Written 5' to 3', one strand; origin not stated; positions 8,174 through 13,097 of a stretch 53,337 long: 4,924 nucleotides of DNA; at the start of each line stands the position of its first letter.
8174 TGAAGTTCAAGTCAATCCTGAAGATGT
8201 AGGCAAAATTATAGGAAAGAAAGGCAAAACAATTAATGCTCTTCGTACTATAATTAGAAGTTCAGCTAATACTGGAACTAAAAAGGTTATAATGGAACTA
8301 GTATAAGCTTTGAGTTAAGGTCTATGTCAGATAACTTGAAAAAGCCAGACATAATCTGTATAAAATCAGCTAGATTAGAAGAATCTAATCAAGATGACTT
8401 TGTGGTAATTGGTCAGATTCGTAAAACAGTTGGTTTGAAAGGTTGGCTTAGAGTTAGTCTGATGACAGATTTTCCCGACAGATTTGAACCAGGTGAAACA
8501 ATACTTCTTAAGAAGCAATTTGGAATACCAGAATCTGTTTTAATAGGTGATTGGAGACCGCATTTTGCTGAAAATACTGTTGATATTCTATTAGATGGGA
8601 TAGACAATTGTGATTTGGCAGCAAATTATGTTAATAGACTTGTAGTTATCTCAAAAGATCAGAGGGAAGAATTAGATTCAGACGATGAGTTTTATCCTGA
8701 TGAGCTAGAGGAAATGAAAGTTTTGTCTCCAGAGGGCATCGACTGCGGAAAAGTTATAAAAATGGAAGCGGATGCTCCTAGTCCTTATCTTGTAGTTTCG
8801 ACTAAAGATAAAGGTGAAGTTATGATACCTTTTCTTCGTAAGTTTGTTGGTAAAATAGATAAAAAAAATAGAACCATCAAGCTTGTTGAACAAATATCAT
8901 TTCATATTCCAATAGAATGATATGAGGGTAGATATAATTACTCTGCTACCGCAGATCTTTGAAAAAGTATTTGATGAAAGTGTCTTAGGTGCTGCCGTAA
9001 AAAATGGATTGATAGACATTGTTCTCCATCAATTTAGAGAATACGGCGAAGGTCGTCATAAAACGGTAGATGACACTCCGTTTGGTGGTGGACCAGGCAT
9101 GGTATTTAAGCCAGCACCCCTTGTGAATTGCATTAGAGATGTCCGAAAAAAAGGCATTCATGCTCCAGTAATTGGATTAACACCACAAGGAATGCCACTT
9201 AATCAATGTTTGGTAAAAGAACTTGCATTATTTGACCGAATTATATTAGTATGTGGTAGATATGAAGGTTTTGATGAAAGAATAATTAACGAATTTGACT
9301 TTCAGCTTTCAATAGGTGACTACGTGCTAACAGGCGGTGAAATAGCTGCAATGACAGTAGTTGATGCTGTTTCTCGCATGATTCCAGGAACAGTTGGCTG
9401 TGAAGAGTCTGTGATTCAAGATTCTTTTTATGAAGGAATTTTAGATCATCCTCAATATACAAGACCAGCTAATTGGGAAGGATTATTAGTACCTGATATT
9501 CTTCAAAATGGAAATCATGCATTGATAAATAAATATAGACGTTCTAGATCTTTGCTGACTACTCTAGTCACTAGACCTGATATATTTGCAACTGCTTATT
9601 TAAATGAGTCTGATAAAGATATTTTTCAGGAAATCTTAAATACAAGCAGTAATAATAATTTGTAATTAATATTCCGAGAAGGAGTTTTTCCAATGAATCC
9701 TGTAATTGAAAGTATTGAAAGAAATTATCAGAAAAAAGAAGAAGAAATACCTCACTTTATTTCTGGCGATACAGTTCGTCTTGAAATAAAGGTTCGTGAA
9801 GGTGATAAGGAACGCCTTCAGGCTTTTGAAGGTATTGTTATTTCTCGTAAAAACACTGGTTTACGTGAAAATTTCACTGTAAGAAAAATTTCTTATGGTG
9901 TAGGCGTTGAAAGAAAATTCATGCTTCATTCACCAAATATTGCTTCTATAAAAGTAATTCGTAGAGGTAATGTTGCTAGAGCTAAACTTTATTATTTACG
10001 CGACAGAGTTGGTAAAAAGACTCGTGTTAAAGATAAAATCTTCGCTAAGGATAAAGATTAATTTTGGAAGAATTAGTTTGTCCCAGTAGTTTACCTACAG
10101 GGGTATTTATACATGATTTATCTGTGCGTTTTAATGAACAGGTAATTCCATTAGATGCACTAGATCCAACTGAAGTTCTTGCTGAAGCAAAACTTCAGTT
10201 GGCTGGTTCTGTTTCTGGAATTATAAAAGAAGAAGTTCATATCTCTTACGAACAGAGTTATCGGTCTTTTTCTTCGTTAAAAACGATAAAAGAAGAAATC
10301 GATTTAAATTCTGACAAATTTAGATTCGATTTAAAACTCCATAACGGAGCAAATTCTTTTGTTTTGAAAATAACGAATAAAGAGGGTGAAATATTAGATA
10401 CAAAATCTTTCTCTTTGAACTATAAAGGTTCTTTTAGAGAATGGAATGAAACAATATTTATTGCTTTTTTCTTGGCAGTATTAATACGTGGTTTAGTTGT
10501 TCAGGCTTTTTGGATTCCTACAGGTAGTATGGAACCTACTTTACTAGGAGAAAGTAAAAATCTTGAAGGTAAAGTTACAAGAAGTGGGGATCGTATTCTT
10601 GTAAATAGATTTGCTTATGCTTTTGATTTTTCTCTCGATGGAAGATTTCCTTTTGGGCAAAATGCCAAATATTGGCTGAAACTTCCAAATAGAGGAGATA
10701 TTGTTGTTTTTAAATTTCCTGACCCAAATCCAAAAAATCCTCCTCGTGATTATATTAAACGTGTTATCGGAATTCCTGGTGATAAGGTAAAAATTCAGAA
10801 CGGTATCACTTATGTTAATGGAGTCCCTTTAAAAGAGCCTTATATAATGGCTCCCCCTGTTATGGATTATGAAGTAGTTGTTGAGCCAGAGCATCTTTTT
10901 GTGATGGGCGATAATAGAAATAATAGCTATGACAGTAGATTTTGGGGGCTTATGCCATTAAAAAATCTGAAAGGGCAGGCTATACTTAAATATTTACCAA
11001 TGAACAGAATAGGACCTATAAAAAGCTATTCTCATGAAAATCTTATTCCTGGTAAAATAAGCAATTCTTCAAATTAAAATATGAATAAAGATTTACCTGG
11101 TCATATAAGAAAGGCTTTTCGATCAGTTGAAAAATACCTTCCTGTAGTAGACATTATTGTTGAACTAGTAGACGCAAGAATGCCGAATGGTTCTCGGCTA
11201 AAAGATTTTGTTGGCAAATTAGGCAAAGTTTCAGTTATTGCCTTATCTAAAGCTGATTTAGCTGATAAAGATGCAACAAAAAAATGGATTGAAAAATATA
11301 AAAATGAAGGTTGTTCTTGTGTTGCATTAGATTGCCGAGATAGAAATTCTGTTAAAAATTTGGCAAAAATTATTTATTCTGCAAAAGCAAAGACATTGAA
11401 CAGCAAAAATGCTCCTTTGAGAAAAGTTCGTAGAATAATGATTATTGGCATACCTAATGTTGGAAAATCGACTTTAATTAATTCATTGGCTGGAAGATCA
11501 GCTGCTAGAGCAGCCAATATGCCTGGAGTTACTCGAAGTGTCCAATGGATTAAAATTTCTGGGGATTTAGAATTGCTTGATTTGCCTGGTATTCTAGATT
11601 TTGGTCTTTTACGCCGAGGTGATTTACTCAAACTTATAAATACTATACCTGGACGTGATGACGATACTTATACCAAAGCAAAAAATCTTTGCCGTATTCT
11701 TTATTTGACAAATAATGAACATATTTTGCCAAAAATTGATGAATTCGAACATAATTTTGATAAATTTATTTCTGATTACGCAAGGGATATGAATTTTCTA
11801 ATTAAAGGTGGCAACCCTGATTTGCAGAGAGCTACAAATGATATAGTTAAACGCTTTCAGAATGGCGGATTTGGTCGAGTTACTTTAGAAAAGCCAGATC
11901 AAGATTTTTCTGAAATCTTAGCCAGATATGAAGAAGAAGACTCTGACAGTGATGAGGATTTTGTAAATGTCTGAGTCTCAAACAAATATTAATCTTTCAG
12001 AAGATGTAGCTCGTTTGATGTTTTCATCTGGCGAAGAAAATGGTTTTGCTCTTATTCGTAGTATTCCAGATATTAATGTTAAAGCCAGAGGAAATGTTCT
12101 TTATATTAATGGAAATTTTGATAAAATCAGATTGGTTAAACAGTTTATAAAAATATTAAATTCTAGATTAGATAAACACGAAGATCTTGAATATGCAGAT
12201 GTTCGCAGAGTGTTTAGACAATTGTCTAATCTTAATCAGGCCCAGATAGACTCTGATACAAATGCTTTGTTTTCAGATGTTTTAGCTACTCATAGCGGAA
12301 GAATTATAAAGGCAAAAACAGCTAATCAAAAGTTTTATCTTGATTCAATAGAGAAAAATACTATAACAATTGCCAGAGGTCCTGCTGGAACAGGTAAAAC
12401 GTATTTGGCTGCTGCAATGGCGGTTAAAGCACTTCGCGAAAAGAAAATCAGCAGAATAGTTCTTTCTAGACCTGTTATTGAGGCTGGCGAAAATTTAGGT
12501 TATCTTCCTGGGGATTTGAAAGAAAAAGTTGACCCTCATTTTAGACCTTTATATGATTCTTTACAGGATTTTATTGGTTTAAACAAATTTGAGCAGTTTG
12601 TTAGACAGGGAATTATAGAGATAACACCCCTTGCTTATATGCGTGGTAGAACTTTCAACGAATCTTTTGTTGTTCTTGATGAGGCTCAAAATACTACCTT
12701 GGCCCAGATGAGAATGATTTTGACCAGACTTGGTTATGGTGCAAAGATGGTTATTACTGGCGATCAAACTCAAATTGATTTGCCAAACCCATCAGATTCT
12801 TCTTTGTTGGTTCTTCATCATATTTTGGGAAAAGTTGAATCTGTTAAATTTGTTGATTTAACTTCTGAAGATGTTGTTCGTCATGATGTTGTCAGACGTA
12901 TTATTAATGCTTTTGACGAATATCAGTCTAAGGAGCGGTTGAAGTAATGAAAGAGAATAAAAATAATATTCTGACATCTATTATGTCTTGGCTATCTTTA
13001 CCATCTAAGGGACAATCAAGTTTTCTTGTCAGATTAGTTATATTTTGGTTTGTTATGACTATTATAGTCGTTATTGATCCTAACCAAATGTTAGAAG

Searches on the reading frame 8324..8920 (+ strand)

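Call 60: search_protein_families(library=pfam, proteins=[window:8324-8920:+], max_evalue=0.00001)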
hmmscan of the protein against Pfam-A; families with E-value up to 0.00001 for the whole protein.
window:8324-8920:+ (198 aa): 2 families
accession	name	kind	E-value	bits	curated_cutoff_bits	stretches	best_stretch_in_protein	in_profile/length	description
PF01782.24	RimM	-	8.8e-15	55.2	23.5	1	28-113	1-84/84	RimM N-terminal domain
PF24986.1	PRC_RimM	-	7.2e-07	29.2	27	1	127-188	3-64/69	RimM PRC barrel domain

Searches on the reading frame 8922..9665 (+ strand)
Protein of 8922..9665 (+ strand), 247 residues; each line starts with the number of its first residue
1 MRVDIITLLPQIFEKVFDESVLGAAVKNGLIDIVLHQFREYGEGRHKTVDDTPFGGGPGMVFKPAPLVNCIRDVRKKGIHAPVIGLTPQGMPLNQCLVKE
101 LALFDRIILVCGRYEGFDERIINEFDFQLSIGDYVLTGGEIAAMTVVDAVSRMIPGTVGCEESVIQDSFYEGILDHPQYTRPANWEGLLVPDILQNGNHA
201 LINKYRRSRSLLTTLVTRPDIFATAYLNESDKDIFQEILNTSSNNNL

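Call 60: search_protein_families(library=pfam, proteins=[window:8922-9665:+], max_evalue=0.00001)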
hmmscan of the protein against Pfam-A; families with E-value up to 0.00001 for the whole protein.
window:8922-9665:+ (247 aa): 1 family
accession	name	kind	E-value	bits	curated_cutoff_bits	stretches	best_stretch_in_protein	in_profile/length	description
PF01746.26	tRNA_m1G_MT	-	3.5e-50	170.9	27.3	1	24-219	3-195/195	tRNA (Guanine-1)-methyltransferase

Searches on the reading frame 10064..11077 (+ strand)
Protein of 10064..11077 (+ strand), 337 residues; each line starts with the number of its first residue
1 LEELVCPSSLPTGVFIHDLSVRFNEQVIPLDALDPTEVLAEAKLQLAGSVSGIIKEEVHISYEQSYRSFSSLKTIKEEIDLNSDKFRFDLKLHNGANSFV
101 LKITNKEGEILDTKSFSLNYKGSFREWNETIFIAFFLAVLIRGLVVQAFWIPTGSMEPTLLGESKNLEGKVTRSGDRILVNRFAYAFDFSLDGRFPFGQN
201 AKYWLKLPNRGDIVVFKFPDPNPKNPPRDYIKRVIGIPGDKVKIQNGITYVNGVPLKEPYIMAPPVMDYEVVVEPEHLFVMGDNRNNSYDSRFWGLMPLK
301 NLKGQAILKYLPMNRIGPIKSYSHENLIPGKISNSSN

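Call 60: search_protein_families(library=pfam, proteins=[window:10064-11077:+], max_evalue=0.00001)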
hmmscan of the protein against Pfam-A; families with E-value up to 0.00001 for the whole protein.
window:10064-11077:+ (337 aa): 1 family
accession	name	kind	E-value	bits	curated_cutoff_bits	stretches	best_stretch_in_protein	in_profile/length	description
PF10502.14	Peptidase_S26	-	1.7e-42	145.7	22.9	1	125-310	2-167/168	Signal peptidase, peptidase S26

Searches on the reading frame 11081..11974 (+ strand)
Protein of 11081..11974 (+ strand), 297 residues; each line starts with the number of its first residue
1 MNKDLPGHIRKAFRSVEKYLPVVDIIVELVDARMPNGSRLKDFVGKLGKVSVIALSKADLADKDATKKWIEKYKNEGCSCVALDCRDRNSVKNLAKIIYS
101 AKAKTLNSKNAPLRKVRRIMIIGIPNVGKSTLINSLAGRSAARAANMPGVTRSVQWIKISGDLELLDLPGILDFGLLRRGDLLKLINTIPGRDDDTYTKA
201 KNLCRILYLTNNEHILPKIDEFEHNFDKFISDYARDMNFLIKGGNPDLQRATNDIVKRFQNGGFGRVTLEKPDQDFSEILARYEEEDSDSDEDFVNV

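Call 60: search_protein_families(library=pfam, proteins=[window:11081-11974:+], max_evalue=0.00001)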
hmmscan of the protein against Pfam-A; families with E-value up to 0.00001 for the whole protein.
window:11081-11974:+ (297 aa): 3 families
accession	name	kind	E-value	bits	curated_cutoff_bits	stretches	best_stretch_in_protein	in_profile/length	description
PF01926.29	MMR_HSR1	-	2.7e-18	66.6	21.9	1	118-183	1-57/113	50S ribosome-binding GTPase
PF02421.24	FeoB_N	-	1.5e-11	44.5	27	1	118-174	2-60/156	Ferrous iron transport protein B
PF03193.22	RsgA_GTPase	-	7.3e-10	39.4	30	1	51-176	56-173/174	RsgA GTPase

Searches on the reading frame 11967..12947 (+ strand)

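Call 60: search_protein_families(library=pfam, proteins=[window:11967-12947:+], max_evalue=0.00001)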
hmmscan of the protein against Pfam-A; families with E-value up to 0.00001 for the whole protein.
window:11967-12947:+ (326 aa): 3 families
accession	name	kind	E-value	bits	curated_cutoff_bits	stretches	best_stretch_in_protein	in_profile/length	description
PF02562.22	PhoH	-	1.2e-86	289.8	27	1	114-317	2-205/205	PhoH-like protein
PF13604.12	AAA_30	-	7.9e-08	32.7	27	1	130-270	17-128/191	AAA domain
PF13245.12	AAA_19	-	5.7e-06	27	25.1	0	130-270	10-129/134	AAA domain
